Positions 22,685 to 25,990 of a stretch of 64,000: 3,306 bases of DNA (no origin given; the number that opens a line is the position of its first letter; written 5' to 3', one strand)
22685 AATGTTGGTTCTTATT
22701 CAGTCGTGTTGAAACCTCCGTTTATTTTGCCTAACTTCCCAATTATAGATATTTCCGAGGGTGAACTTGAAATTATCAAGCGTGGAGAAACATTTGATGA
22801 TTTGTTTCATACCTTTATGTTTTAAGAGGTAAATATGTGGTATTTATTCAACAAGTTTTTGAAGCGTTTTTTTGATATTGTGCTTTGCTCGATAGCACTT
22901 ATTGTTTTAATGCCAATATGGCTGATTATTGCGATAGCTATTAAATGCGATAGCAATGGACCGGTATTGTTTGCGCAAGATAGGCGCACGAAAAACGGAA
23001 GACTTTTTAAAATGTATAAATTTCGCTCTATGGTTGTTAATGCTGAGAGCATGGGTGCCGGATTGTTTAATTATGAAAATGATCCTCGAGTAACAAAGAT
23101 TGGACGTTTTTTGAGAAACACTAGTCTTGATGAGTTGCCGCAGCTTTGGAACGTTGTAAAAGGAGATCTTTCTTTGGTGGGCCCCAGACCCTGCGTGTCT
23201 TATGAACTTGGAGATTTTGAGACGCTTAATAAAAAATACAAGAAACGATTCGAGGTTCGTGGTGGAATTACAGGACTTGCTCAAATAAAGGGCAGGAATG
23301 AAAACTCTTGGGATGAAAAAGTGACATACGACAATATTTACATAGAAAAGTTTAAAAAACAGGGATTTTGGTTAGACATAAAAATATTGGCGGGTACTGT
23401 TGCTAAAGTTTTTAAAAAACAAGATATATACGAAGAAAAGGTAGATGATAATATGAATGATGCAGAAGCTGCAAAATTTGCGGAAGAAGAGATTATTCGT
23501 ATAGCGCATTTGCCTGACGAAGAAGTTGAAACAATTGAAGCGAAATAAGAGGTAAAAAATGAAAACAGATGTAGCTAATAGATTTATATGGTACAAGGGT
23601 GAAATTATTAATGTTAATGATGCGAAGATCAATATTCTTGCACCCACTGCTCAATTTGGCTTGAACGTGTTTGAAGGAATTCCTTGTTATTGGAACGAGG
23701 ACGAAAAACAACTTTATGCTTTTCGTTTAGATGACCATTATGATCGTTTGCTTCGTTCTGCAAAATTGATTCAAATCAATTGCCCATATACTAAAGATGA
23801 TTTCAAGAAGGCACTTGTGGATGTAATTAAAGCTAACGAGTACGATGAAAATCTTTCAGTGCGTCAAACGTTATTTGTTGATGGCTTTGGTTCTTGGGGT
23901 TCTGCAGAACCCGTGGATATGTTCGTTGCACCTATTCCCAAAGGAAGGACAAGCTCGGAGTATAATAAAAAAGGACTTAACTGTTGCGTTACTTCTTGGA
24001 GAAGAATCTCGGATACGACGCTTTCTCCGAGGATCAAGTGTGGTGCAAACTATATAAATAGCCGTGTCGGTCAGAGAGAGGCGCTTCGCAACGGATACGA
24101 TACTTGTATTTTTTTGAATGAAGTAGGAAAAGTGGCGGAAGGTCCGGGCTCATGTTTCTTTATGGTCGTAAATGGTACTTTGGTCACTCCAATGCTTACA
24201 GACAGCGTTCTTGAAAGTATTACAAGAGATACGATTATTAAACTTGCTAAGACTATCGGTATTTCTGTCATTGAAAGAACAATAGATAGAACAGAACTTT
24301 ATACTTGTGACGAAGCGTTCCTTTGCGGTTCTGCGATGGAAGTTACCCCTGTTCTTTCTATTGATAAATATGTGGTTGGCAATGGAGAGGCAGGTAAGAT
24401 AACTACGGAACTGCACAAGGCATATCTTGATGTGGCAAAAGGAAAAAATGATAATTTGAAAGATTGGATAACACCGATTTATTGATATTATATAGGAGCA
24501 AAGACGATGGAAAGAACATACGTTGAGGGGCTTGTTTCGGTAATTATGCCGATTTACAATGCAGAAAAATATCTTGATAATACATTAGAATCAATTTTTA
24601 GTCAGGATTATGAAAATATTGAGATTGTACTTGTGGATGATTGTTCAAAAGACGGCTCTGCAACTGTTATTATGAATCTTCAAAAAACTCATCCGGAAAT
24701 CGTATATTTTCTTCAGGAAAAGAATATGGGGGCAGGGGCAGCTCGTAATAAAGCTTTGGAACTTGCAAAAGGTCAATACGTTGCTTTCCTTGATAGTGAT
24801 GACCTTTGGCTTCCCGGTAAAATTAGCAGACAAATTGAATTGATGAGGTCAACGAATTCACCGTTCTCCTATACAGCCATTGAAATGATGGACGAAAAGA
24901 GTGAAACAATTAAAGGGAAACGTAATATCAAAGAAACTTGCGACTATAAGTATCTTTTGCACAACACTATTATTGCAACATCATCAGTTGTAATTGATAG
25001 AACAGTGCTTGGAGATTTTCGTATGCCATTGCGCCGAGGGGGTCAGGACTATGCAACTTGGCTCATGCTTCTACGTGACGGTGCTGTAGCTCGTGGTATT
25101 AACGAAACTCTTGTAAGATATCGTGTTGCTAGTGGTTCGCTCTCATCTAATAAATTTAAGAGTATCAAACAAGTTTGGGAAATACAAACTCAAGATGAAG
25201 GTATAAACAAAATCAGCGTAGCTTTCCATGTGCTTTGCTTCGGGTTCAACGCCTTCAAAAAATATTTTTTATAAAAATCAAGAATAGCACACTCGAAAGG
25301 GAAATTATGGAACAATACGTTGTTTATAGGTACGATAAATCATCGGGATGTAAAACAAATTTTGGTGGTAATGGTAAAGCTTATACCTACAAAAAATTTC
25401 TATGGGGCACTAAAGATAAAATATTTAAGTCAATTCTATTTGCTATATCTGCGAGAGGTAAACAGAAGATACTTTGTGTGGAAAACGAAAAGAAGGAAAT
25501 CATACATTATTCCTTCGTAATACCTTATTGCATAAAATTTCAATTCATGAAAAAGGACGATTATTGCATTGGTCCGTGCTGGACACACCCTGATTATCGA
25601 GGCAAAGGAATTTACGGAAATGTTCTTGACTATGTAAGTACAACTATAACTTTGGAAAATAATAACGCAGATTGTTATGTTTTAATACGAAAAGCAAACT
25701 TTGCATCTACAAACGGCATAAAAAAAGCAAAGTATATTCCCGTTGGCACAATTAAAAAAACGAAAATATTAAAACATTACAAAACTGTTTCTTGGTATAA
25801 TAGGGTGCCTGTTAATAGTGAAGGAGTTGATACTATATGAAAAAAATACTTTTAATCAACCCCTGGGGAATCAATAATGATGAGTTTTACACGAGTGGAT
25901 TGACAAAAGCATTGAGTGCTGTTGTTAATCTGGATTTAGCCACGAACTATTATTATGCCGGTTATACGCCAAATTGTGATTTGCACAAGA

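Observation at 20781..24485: Aldolase / fold-III decarboxylase / class-IV aminotransferase trio around the initiating transferase: candidate pathway to a non-sugar amine decoration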

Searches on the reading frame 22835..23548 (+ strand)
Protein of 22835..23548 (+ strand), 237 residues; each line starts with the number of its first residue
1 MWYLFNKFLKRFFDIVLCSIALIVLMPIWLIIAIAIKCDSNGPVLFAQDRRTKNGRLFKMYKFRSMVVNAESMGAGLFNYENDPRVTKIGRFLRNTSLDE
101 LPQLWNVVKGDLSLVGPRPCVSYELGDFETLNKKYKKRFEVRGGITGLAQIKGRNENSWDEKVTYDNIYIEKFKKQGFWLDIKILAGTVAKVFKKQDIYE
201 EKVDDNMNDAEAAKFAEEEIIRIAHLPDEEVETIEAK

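Call 4: search_protein_families(library=pfam, proteins=[window:22835-23548:+])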
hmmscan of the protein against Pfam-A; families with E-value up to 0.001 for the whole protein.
window:22835-23548:+ (237 aa): 1 family
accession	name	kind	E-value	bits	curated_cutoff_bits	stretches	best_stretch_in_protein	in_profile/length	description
PF02397.22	Bac_transf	-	2.9e-66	222.9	27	1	10-194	1-179/179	Bacterial sugar transferase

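Call 5: search_protein_families(library=ncbifam, proteins=[window:22835-23548:+], max_evalue=0.01)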
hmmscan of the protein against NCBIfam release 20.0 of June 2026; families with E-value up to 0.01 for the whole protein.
window:22835-23548:+ (237 aa): 10 families
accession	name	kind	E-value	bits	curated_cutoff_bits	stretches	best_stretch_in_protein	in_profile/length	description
TIGR03025.1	EPS_sugtrans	subfamily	3.3e-84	283.7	295.55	1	5-198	253-444/445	exopolysaccharide biosynthesis polyprenyl glycosylphosphotransferase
TIGR03023.1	WcaJ_sugtrans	equivalog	2.6e-75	254.4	410.75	1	5-199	258-453/453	undecaprenyl-phosphate glucose phosphotransferase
TIGR03022.1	WbaP_sugtrans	subfamily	2.8e-64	218.1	403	1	6-196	255-453/456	undecaprenyl-phosphate galactose phosphotransferase WbaP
TIGR03013.1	EpsB_2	subfamily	2.3e-51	175.3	393.35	1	5-192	250-436/443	TIGR03013 family XrtA/PEP-CTERM system glycosyltransferase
NF052601.1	undeca_RfbP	equivalog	2.9e-51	174.1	330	1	6-193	41-236/244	undecaprenyl-phosphate galactose phosphotransferase family protein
NF041877.1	EPS_EpsZ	equivalog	4.8e-49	167.2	800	1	9-192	265-452/459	exopolysaccharide biosynthesis polyisoprenyl-phosphate hexose-1-phosphate transferase EpsZ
NF007518.0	PRK10124.1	equivalog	1.2e-46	159.5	684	1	6-197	270-462/464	undecaprenyl-phosphate glucose phosphotransferase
NF050817.1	PolSacchBiosHfsE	equivalog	5.7e-45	153.9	750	1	8-190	270-457/467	polysaccharide biosynthesis protein HfsE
NF011751.0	PRK15204.1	equivalog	2.5e-41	141.8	907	1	7-198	277-475/476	undecaprenyl-phosphate galactose phosphotransferase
NF045514.1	glycotran_HepC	equivalog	2.7e-25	88.9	140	1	6-121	113-213/220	heterocyst development glycosyltransferase HepC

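Call 63: search_solved_structures(query=window:22835-23548:+, max_evalue=0.001, show_alignments=2)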
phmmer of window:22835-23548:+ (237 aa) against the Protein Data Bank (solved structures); distinct sequences matched with E-value up to 0.001: 7.
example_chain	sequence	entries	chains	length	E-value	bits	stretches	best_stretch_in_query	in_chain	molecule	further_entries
8g1n_A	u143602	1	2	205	1.6e-39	138.7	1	4-201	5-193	N,N'-diacetylbacilliosaminyl-1-phosphate transferase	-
8e37_B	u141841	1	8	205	4.1e-39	137.3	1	4-201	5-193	N,N'-diacetylbacilliosaminyl-1-phosphate transferase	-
30wc_A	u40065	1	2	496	9.8e-39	136.1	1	6-201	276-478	Undecaprenyl-phosphate galactose phosphotransferase WbaP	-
9s7s_A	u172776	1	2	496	9.8e-39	136.1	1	6-201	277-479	UDP-Gal::undecaprenolphosphate Gal-1-P transferase WbaP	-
9s8l_A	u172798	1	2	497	9.9e-39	136.1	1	6-201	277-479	UDP-Gal::undecaprenolphosphate Gal-1-P transferase WbaP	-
8t53_A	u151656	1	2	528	3.3e-38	134.4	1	6-196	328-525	Undecaprenyl-phosphate galactose phosphotransferase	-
30us_A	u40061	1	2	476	4.4e-38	134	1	6-199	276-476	UDP-Gal::undecaprenolphosphate Gal-1-P transferase WbaP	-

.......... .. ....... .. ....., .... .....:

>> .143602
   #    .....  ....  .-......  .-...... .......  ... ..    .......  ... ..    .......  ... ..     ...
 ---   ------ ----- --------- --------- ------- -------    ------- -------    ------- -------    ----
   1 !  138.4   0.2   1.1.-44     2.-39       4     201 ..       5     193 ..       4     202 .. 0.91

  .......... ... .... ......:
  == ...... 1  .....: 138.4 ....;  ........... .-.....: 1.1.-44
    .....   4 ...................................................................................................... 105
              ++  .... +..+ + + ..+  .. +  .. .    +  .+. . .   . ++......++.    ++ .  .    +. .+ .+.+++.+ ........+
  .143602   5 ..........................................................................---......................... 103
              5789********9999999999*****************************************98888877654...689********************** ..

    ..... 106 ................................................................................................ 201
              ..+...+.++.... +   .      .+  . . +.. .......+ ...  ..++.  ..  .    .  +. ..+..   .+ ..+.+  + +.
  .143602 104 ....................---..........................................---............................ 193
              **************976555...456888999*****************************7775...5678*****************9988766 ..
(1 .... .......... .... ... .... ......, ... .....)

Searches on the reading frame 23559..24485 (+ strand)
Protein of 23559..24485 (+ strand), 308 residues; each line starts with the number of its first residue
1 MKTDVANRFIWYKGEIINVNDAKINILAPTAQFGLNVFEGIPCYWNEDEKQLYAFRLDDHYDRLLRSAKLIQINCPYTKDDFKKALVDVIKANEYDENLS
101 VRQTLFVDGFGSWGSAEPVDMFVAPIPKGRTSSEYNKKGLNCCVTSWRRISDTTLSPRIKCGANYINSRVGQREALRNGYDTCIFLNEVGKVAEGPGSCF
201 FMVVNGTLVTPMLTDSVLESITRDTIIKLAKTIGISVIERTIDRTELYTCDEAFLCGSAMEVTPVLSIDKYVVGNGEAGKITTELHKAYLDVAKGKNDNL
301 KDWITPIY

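Call 4: search_protein_families(library=pfam, proteins=[window:23559-24485:+])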
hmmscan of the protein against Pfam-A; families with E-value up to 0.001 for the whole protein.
window:23559-24485:+ (308 aa): 1 family
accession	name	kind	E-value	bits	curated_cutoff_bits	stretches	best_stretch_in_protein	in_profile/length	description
PF01063.24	Aminotran_4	-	2e-47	162.3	28.5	1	37-268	2-223/223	Amino-transferase class IV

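Call 5: search_protein_families(library=ncbifam, proteins=[window:23559-24485:+], max_evalue=0.01)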
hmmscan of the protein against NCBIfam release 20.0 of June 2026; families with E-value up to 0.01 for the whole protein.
window:23559-24485:+ (308 aa): 22 families
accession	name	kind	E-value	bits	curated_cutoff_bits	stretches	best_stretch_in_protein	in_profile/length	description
NF005146.0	PRK06606.1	equivalog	3.2e-91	305.5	279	1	7-307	6-306/307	branched-chain amino acid transaminase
TIGR01122.1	ilvE_I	equivalog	1.8e-85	286.7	245.55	1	11-307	1-298/298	branched-chain-amino-acid transaminase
NF006185.0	PRK08320.1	subfamily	1.9e-53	181.6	363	1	8-295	3-285/292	branched-chain amino acid aminotransferase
NF005726.0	PRK07544.1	equivalog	8.6e-49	166.2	396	1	7-296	10-291/295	branched-chain amino acid aminotransferase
NF009126.0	PRK12479.1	equivalog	1.3e-39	136.1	518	1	6-293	2-284/299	branched-chain-amino-acid transaminase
NF009897.0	PRK13357.1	equivalog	2.4e-39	135.1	307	1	11-307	44-357/358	branched-chain amino acid aminotransferase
TIGR01123.1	ilvE_II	equivalog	1.1e-34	119.9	250.05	1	11-305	1-311/313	branched-chain-amino-acid transaminase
NF005209.0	PRK06680.1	subfamily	9.4e-34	116.6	320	2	172-294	160-282/286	D-amino-acid transaminase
TIGR01121.1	D_amino_aminoT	equivalog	1.5e-31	109.6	277.45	1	12-289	4-271/276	D-amino-acid transaminase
NF005800.0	PRK07650.1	equivalog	2.2e-31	109.2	308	1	9-294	2-277/290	aminodeoxychorismate lyase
NF009896.0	PRK13356.1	equivalog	7.8e-30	104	262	1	7-295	7-285/287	branched-chain amino acid aminotransferase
NF009066.0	PRK12400.1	equivalog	4e-23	82.3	538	1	7-291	4-280/290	D-amino-acid transaminase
NF005888.0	PRK07849.1-3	equivalog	1.8e-21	76.3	273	1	2-273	14-274/298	aminodeoxychorismate lyase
TIGR03461.1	pabC_Proteo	equivalog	1.2e-15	57.5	176.85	1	55-273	35-250/262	aminodeoxychorismate lyase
NF004761.0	PRK06092.1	equivalog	8.1e-15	54.8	260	1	56-272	38-251/268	aminodeoxychorismate lyase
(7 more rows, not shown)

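Call 15: search_solved_structures(query=window:23559-24485:+, max_evalue=0.001, show_alignments=1)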
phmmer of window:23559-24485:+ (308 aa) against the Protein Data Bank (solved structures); distinct sequences matched with E-value up to 0.001: 85 (the best 60 are shown).
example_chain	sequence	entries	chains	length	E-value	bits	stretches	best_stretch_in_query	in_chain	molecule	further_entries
6gkr_A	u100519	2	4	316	1.7e-71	244.3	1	8-307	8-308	Branched-chain-amino-acid aminotransferase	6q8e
7nea_A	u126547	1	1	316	2.2e-70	240.6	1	8-307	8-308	Branched-chain-amino-acid aminotransferase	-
6h65_A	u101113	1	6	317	2.8e-70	240.3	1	7-308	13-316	Branched-chain-amino-acid aminotransferase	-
7neb_A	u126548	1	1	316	4e-70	239.7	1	8-307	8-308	Branched-chain-amino-acid aminotransferase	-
5ce8_A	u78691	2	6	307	2.2e-67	230.8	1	9-308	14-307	Branched-chain amino acid aminotransferase | Branched-chain-amino-acid aminotransferase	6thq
4whx_A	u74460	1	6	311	2.3e-57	197.8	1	9-307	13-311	Branched-chain-amino-acid transaminase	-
3u0g_A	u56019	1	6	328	2.8e-57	197.6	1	9-307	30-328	Putative branched-chain amino acid aminotransferase IlvE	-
1i1k_A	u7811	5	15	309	2.6e-55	191.1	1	8-305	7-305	BRANCHED-CHAIN AMINO ACID AMINOTRANSFERASE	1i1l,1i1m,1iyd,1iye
1a3g_A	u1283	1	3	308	3.1e-55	190.8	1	8-305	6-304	BRANCHED-CHAIN AMINO ACID AMINOTRANSFERASE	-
6nst_A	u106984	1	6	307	1.3e-49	172.4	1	9-305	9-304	Branched-chain-amino-acid aminotransferase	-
1wrv_A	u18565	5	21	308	1.9e-46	162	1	9-306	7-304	Branched-Chain Amino Acid Aminotransferase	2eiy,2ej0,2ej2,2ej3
5mqz_A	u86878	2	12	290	3.4e-41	144.7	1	9-290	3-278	Putative branched-chain-amino-acid aminotransferase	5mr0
5cm0_A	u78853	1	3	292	3.7e-38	134.8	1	9-290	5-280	Branched-chain transaminase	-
5e25_A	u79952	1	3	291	4.4e-38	134.5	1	9-290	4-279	branched-chain aminotransferase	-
7p3t_A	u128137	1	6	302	6.4e-27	97.9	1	10-290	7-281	Branched-chain amino acid aminotransferase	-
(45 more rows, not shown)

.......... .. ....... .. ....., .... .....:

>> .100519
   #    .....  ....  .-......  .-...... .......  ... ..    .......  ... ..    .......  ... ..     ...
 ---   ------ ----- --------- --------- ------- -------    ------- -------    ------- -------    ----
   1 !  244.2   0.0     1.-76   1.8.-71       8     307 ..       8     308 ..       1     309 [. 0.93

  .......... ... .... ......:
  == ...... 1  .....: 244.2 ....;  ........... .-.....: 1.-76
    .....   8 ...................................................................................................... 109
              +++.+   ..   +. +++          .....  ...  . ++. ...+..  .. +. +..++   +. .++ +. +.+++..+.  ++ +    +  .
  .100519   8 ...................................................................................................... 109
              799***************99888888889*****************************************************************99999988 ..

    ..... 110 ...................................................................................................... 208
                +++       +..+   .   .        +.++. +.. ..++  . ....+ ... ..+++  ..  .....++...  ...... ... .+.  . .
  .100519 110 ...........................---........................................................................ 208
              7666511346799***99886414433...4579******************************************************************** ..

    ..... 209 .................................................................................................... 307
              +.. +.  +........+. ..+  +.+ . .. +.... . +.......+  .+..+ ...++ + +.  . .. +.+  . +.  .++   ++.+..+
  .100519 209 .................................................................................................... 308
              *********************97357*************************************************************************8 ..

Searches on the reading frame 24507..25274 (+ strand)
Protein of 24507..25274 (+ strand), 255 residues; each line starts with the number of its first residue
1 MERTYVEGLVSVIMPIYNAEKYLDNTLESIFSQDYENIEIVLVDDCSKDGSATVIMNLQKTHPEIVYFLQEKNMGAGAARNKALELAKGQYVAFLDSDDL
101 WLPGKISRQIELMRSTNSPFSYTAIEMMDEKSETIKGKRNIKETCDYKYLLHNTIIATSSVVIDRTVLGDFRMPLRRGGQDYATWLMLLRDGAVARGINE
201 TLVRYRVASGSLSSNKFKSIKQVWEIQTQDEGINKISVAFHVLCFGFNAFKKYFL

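Call 4: search_protein_families(library=pfam, proteins=[window:24507-25274:+])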
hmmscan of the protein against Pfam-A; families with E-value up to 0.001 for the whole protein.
window:24507-25274:+ (255 aa): 3 families
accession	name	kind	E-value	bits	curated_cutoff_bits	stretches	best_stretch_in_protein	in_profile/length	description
PF00535.33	Glycos_transf_2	-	3.5e-36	125.1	23.3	1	11-134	1-124/168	Glycosyl transferase family 2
PF10111.15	Glyco_tranf_2_2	-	1.9e-15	57.6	27.3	1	11-162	1-158/276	Glycosyltransferase like family 2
PF13641.12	Glyco_tranf_2_3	-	5.7e-13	49.8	27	1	10-118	3-115/230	Glycosyltransferase like family 2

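Call 51: search_solved_structures(query=window:24507-25274:+, max_evalue=0.0001)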
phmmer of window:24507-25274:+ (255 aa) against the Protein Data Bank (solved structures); distinct sequences matched with E-value up to 0.0001: 22.
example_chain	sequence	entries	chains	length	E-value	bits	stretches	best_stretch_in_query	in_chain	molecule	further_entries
2z87_A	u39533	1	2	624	7.2e-24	87.8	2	9-131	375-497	Chondroitin synthase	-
2z86_A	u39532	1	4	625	7.2e-24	87.7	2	9-131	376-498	Chondroitin synthase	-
5hea_A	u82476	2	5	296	1.5e-18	70.4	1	9-101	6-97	Putative glycosyltransferase (GalT1)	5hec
3bcv_A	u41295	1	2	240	5.2e-18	68.6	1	10-100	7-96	Putative glycosyltransferase protein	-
5tz8_A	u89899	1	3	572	3.2e-14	56.1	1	11-101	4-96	Glycosyl transferase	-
5tze_C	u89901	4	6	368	6.8e-14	55.1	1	11-102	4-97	Glycosyl transferase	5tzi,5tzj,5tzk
8vh7_A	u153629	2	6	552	4.7e-13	52.4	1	7-116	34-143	Heparosan synthase B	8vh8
8viw_A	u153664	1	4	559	4.8e-13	52.3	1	7-116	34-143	Heparosan synthase B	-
6yv7_B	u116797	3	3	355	9.6e-13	51.3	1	9-102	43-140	Glycosyl transferase, family 2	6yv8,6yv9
6yv7_A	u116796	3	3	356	9.7e-13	51.3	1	9-102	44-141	Glycosyl transferase, family 2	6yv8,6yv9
6h1j_A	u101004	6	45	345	1.8e-11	47.1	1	10-101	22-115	Probable ss-1,3-N-acetylglucosaminyltransferase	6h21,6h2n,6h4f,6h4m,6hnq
9jma_A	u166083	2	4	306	2.5e-11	46.7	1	9-126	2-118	GalNAc(5)-diNAcBac-PP-undecaprenol beta-1,3-glucosyltransferase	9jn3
3l7j_A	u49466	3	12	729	2.3e-09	40.2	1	10-117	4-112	Teichoic acid biosynthesis protein F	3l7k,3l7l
3l7m_A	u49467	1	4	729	2.4e-09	40.2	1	10-117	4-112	Teichoic acid biosynthesis protein F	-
3l7i_A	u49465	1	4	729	2.4e-09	40.2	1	10-117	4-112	Teichoic acid biosynthesis protein F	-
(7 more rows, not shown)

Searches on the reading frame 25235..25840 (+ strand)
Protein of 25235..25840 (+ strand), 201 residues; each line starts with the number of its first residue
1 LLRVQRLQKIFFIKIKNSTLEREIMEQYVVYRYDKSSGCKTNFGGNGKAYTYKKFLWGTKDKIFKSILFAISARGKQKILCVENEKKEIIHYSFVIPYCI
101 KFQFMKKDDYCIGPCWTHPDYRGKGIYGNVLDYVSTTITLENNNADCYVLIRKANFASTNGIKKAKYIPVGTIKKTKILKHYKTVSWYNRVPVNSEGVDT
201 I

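Call 4: search_protein_families(library=pfam, proteins=[window:25235-25840:+])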
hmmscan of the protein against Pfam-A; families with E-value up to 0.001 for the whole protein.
window:25235-25840:+ (201 aa): 0 families

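Call 5: search_protein_families(library=ncbifam, proteins=[window:25235-25840:+], max_evalue=0.01)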
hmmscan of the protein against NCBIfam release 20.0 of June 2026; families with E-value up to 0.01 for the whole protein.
window:25235-25840:+ (201 aa): 1 family
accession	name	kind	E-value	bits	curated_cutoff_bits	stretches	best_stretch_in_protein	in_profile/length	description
NF040503.1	resist_ArsN1a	equivalog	0.0063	16.3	170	1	66-179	36-145/159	arsinothricin resistance N-acetyltransferase ArsN1 family A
